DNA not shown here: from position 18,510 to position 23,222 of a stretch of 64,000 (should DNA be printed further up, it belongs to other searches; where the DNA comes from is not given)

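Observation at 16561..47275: Orphan Pps-like (phthiocerol-type) assembly line lacking any ER module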

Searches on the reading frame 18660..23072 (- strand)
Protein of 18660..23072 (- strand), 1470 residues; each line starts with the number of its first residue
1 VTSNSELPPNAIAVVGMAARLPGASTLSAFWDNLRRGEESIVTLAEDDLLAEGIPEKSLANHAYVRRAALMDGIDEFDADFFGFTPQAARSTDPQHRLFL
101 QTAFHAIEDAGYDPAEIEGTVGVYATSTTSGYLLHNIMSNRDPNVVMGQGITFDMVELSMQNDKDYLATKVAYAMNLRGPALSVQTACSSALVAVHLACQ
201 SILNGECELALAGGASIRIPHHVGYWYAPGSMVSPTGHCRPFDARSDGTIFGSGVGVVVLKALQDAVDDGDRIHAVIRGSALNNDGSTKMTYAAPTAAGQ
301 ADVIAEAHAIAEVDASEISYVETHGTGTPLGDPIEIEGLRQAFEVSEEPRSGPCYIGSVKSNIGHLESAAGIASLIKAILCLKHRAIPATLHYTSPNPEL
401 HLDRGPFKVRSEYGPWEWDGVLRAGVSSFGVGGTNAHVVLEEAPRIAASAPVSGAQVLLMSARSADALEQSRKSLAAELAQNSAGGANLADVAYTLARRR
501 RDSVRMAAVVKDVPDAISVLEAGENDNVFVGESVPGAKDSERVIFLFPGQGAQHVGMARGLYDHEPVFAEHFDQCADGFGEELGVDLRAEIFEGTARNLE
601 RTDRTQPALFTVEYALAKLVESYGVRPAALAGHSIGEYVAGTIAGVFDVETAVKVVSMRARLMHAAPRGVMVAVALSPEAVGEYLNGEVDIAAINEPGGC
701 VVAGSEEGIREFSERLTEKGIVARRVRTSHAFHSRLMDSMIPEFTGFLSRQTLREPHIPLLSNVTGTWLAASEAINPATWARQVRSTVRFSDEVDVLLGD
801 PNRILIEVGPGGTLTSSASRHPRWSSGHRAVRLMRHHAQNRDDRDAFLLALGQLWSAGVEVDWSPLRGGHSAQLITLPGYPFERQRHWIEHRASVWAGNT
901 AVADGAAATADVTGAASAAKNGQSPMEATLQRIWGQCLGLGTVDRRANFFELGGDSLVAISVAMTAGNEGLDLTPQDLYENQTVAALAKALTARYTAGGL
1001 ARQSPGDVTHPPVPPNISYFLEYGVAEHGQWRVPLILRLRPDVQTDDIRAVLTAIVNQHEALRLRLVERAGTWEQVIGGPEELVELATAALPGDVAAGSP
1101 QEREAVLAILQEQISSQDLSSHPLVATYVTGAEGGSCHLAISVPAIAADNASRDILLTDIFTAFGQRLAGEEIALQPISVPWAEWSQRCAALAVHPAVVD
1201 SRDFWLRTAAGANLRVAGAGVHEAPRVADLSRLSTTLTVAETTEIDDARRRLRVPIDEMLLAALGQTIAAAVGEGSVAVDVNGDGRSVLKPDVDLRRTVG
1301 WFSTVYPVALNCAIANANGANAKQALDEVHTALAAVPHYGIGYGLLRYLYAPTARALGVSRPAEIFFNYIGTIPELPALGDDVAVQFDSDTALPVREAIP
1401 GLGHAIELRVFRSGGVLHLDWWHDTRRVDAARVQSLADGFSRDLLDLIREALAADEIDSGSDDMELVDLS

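Call 3: search_protein_families(library=pfam, proteins=[window:18660-23072:-], max_evalue=0.001)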
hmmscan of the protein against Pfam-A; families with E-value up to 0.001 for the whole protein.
window:18660-23072:- (1470 aa): 9 families
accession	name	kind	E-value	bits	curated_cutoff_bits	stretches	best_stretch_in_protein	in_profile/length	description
PF00109.32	ketoacyl-synt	-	7.3e-71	239.2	20.8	1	11-266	3-252/252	Beta-ketoacyl synthase, N-terminal domain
PF00698.26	Acyl_transf_1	-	2.4e-51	175.5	32.7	1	544-860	1-318/319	Acyl transferase domain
PF02801.28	Ketoacyl-synt_C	-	1.6e-42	144.7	20.8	1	274-393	1-118/119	Beta-ketoacyl synthase, C-terminal domain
PF00668.25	Condensation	-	5.7e-29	101.6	30.6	1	1019-1354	15-342/456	Condensation domain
PF16197.11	KAsynt_C_assoc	-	5.1e-15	56.3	33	1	396-482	1-87/111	Ketoacyl-synthetase C-terminal extension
PF00550.31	PP-binding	-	2.8e-11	44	20.8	1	929-991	2-67/67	Phosphopantetheine attachment site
PF22621.2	CurL-like_PKS_C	-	5.6e-10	39.5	27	1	456-520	1-64/64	CurL-like, PKS C-terminal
PF22336.2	RhiE-like_linker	-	1.7e-05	25.1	27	1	460-522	2-62/67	RhiE-like, KS-MAT linker domain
PF00108.29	Thiolase_N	-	3.6e-05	23.7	26.4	1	168-215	63-112/260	Thiolase, N-terminal domain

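Call 17: search_protein_families(library=ncbifam, proteins=[window:18660-23072:-], max_evalue=1e-10)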
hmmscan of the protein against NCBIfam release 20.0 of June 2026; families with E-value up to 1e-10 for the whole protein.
window:18660-23072:- (1470 aa): 24 families
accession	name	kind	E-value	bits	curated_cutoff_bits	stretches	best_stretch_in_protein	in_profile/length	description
NF045894.1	PKS_plus_SDR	equivalog_domain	2.1e-248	827.7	1740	1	11-902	2-890/1515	type I polyketide synthase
NF040607.1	mycolic_Pks13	equivalog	1.5e-159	533.1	2100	2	10-448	101-531/1680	polyketide synthase Pks13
NF041183.1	Pks2_ls1_myc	equivalog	3.2e-154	515.1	2400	1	11-870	3-860/2086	sulfolipid-1 biosynthesis phthioceranic/hydroxyphthioceranic acid synthase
TIGR02813.1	omega_3_PfaA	subfamily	2.4e-97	326.4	1010.1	1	5-815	2-873/2582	polyketide-type polyunsaturated fatty acid synthase PfaA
NF004282.0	PRK05691.1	subfamily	2.3e-68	229.7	4090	1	909-1469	2693-3239/4334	non-ribosomal peptide synthase/polyketide synthase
TIGR00128.1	fabD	equivalog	3.6e-56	190.8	260.9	1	543-815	3-280/290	ACP S-malonyltransferase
TIGR03150.1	fabF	equivalog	1.7e-48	165.3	493.75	1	12-440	3-406/407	beta-ketoacyl-ACP synthase II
NF005589.0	PRK07314.1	subfamily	6.2e-47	160.3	387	1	12-441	6-410/413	beta-ketoacyl-ACP synthase II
NF037941.1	PKS_NbtC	equivalog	1.8e-41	142.1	1150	1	458-897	12-464/1027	nocobactin polyketide synthase NbtC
TIGR03131.1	malonate_mdcH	equivalog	4.5e-40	137.9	297.9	1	543-816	1-270/297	malonate decarboxylase subunit epsilon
NF004970.0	PRK06333.1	subfamily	9.8e-40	136.7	525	1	12-441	6-420/424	beta-ketoacyl-ACP synthase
NF053555.1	prodigi_MBC_PigJ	equivalog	3.6e-38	131.4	900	1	171-442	496-758/759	prodigiosin MBC biosynthesis protein PigJ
NF058662.1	cispenta_AmcF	equivalog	4.5e-35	121.3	325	1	90-403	56-337/369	cispentacin biosynthesis acyltransferase subunit AmcF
NF005490.0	PRK07103.1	equivalog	5e-35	121.3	445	1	13-442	7-412/414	polyketide beta-ketoacyl:acyl carrier protein synthase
NF037940.1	PKS_MbtD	equivalog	1.4e-34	119.4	1150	1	458-809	8-361/978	mycobactin polyketide synthase MbtD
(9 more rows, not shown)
